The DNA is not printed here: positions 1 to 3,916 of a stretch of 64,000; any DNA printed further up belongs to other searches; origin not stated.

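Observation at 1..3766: yeeJ adhesin gene with near-identical internal DNA repeats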

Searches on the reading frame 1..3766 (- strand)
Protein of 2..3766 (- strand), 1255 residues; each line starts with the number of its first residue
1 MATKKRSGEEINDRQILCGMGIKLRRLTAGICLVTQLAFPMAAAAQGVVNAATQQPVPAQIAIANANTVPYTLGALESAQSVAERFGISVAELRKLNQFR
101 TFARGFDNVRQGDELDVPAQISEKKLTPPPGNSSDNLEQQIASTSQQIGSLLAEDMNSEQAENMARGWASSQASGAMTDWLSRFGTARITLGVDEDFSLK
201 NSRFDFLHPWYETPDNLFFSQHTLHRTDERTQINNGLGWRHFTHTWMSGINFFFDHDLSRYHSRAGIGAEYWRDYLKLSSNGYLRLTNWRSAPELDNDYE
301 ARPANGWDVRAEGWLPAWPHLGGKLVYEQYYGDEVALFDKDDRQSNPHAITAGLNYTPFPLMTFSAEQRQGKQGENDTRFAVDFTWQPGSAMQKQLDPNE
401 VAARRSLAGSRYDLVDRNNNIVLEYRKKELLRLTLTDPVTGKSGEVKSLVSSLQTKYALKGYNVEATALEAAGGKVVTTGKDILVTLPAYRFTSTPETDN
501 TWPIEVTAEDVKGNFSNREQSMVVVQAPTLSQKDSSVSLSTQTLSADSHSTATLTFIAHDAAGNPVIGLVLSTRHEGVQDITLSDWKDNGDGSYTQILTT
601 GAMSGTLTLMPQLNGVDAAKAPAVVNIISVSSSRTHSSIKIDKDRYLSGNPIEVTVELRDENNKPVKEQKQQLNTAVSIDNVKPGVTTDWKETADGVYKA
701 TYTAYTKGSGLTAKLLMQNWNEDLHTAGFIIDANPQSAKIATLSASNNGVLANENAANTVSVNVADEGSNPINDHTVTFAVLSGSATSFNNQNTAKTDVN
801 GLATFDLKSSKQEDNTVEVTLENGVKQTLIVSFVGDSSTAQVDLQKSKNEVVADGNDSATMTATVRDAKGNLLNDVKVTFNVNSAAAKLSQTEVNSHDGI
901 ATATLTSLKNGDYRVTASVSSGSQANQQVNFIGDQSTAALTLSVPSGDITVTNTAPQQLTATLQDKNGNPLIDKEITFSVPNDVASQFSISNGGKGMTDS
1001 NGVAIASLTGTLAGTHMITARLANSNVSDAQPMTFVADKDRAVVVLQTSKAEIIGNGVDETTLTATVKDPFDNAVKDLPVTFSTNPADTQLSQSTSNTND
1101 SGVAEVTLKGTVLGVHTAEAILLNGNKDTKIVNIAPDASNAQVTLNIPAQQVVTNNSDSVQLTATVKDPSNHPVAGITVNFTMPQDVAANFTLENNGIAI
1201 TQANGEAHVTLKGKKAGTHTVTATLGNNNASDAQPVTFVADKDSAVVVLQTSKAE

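Call 7: search_protein_families(library=pfam, proteins=[window:2-3766:-], max_evalue=0.01)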
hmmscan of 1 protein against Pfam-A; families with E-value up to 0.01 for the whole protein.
window:2-3766:- (1255 aa): 7 families
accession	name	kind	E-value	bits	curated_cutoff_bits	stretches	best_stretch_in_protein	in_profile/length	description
PF11924.14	IAT_beta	-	4.8e-113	377.8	22.3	1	144-419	2-279/279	Inverse autotransporter, beta-domain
PF02369.22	Big_1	-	4.4e-93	306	34.9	6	842-932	2-93/93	Bacterial Ig-like domain (group 1)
PF09134.16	Invasin_D3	-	1.1e-61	205.9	33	7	533-624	3-93/98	Invasin, domain 3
PF16640.11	Big_3_5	-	5.2e-09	37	35.5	2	849-922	6-71/88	Bacterial Ig-like domain (group 3)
PF00630.25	Filamin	-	1.4e-05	26.3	26.9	0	648-709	19-75/93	Filamin/ABP280 repeat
PF18565.7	Glyco_hydro2_C5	-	0.0013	19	32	0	844-918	3-93/103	Glycoside hydrolase family 2 C-terminal domain 5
PF00801.26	PKD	-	0.0059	17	23.5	1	1170-1237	8-77/80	PKD domain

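Call 36: find_homologous_proteins(query=L001:8818-10626:+, max_evalue=1e-50)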
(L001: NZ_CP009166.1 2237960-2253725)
Query L001:8818-10626:+ (603 aa): 146 proteins with E <= 1e-50 among 8000 candidates; the best 120 are listed.
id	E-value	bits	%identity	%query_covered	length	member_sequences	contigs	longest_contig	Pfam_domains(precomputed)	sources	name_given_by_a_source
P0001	0.0e+0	1134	66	100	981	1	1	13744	PF17789.8,PF02369.23,PF14524.13,PF16640.12,PF18565.8,PF24107.2,PF09134.17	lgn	-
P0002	0.0e+0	1024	62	97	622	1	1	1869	PF17789.8,PF02369.23,PF16640.12,PF26198.1,PF09134.17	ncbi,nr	ncbi:TPA: Ig-like domain-containing protein, partial [Escherichia coli]|nr:Ig-like domain-containing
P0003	1.3e-293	992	94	86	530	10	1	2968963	PF17789.8,PF00801.27,PF10794.16,PF02369.23,PF09394.17,PF16640.12,PF13620.13,PF09134.17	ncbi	-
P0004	1.3e-277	940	89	58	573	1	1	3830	PF17789.8,PF02369.23,PF16640.12,PF18565.8,PF26198.1,PF09134.17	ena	-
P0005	1.4e-276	936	89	58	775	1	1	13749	PF17789.8,PF02369.23,PF14524.13,PF16640.12,PF18565.8,PF26198.1,PF09134.17,PF00630.26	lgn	-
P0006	2.2e-276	935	65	100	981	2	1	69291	PF02369.23,PF14524.13,PF16640.12,PF18565.8,PF24107.2,PF09134.17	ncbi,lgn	-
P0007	3.2e-270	915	88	58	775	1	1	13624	PF17789.8,PF02369.23,PF14524.13,PF16640.12,PF18565.8,PF09134.17,PF00630.26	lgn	-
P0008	6.1e-241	819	54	80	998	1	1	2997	PF17789.8,PF00801.27,PF16640.12,PF23616.2,PF13620.13,PF18565.8,PF26198.1,PF24107.2,PF00630.26,PF10670.16,PF02369.23,PF13954.12,PF09134.17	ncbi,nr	ncbi:TPA: inverse autotransporter adhesin YeeJ, partial [Escherichia coli]|nr:inverse autotransporte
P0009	1.4e-240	817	54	80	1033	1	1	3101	PF17789.8,PF00801.27,PF02369.23,PF13954.12,PF16640.12,PF13620.13,PF18565.8,PF26198.1,PF09134.17,PF00630.26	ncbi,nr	ncbi:MAG: inverse autotransporter adhesin YeeJ, partial [Escherichia coli]|nr:inverse autotransporte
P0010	2.0e-240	817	57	69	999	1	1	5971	PF17789.8,PF00801.27,PF02369.23,PF13954.12,PF16640.12,PF13620.13,PF18565.8,PF26198.1,PF09134.17,PF00630.26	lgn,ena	-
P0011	1.2e-238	811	52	84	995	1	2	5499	PF17789.8,PF00801.27,PF02369.23,PF13954.12,PF16640.12,PF23616.2,PF13620.13,PF18565.8,PF26198.1,PF09134.17,PF00630.26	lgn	-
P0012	1.4e-238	811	57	69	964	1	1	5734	PF17789.8,PF00801.27,PF02369.23,PF13954.12,PF16640.12,PF13620.13,PF18565.8,PF26198.1,PF09134.17,PF00630.26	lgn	-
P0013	1.6e-238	811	57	69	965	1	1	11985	PF17789.8,PF00801.27,PF02369.23,PF13954.12,PF16640.12,PF13620.13,PF18565.8,PF26198.1,PF09134.17,PF00630.26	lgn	-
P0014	1.9e-238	810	52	84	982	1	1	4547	PF17789.8,PF00801.27,PF02369.23,PF13954.12,PF16640.12,PF23616.2,PF13620.13,PF18565.8,PF26198.1,PF09134.17,PF00630.26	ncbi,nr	ncbi:hypothetical protein DMX52_21575, partial [Shigella sonnei]|nr:hypothetical protein [Shigella s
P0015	2.4e-237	807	58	69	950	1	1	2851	PF17789.8,PF00801.27,PF16640.12,PF23616.2,PF13620.13,PF18565.8,PF26198.1,PF00630.26,PF10670.16,PF02369.23,PF13954.12,PF09134.17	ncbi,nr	ncbi:inverse autotransporter adhesin YeeJ, partial [Escherichia coli]|nr:inverse autotransporter adh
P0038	5.2e-216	736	88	70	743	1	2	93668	PF02369.23,PF16640.12,PF11924.15,PF13620.13,PF09134.17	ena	-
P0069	2.2e-184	632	47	97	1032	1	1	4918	PF17789.8,PF02369.23,PF16640.12,PF11924.15,PF18565.8,PF24107.2,PF09134.17,PF00630.26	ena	-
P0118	2.6e-152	526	44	89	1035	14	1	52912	PF17789.8,PF02369.23,PF16640.12,PF11924.15,PF18565.8,PF09134.17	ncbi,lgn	-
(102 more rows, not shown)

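Call 46: search_protein_families(library=pfam, proteins=[L001:13300-13980:+], max_evalue=1)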
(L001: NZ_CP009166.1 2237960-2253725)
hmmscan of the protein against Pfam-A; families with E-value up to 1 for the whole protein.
L001:13300-13980:+ (227 aa): 2 families
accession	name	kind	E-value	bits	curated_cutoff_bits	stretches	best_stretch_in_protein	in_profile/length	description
PF21764.3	Invasin_D4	-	2.1e-05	25.3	27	1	39-96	3-59/88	Invasin, domain 4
PF07979.17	Intimin_C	-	0.00029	21.7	27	1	134-203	12-74/101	Intimin C-type lectin domain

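Call 47: search_protein_families(library=ncbifam, proteins=[window:2-3766:-, L001:6001-13980:+], max_evalue=0.001)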
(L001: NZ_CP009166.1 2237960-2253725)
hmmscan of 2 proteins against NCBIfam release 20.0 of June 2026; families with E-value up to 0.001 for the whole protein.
window:2-3766:- (1255 aa): 8 families
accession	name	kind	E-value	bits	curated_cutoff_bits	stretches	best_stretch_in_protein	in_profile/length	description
NF040978.1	Ve_IatC_Nterm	equivalog_domain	0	1176.6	2400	2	4-836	4-839/1065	inverse autotransporter adhesin IatC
NF040981.1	Ve_YrIlm_NTERM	equivalog_domain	4.7e-131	437.7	750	1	28-498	6-475/477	YrIlm family inverse autotransporter adhesin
NF040979.1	Ve_Ilp_Nterm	equivalog_domain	7.2e-128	427.4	1125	1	29-528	39-546/550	inverse autotransporter adhesin Ilp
NF033627.3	intimin_all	equivalog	5.7e-109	365.3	1400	3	139-711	168-731/939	intimin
NF033639.1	intimin_alpha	exception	7.9e-106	354.9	2050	3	139-713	168-733/940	intimin type alpha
NF033423.1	inverse_SinH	equivalog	1.3e-92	311.3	999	1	140-435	65-358/730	intimin-like inverse autotransporter SinH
NF040980.1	Ve_Inv_Crono_N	equivalog_domain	3.4e-87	292.7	710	1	153-429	66-342/350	inverse autotransporter invasin Inv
NF007556.1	PRK10177.1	equivalog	2.7e-78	263.5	508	1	134-523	50-444/454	YchO/YchP family invasin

L001:6001-13980:+ (2660 aa): 10 families
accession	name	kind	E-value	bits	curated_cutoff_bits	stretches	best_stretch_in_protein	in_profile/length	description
NF040978.1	Ve_IatC_Nterm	equivalog_domain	0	1173.6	2400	2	4-836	4-839/1065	inverse autotransporter adhesin IatC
NF033627.3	intimin_all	equivalog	6.5e-141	471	1400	8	139-711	168-731/939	intimin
NF040981.1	Ve_YrIlm_NTERM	equivalog_domain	4.5e-130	434.4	750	1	28-498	6-475/477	YrIlm family inverse autotransporter adhesin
NF040979.1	Ve_Ilp_Nterm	equivalog_domain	8.3e-128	427.2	1125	1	29-528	39-546/550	inverse autotransporter adhesin Ilp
NF033639.1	intimin_alpha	exception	7.3e-125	417.9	2050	7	139-712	168-732/940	intimin type alpha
NF033423.1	inverse_SinH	equivalog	1.2e-89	301.5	999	1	140-435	65-358/730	intimin-like inverse autotransporter SinH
NF040980.1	Ve_Inv_Crono_N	equivalog_domain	1.3e-86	290.8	710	1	138-429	49-342/350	inverse autotransporter invasin Inv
NF007556.1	PRK10177.1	equivalog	4e-76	256.4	508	1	135-522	51-443/454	YchO/YchP family invasin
TIGR04134.1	lipo_with_rSAM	hypoth_equivalog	0.00011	22.2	39.8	0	1988-2039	43-99/150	radical SAM-associated putative lipoprotein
TIGR02159.1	PA_CoA_Oxy4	equivalog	0.00059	20.1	108.15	0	1078-1164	31-118/146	1,2-phenylacetyl-CoA epoxidase subunit PaaD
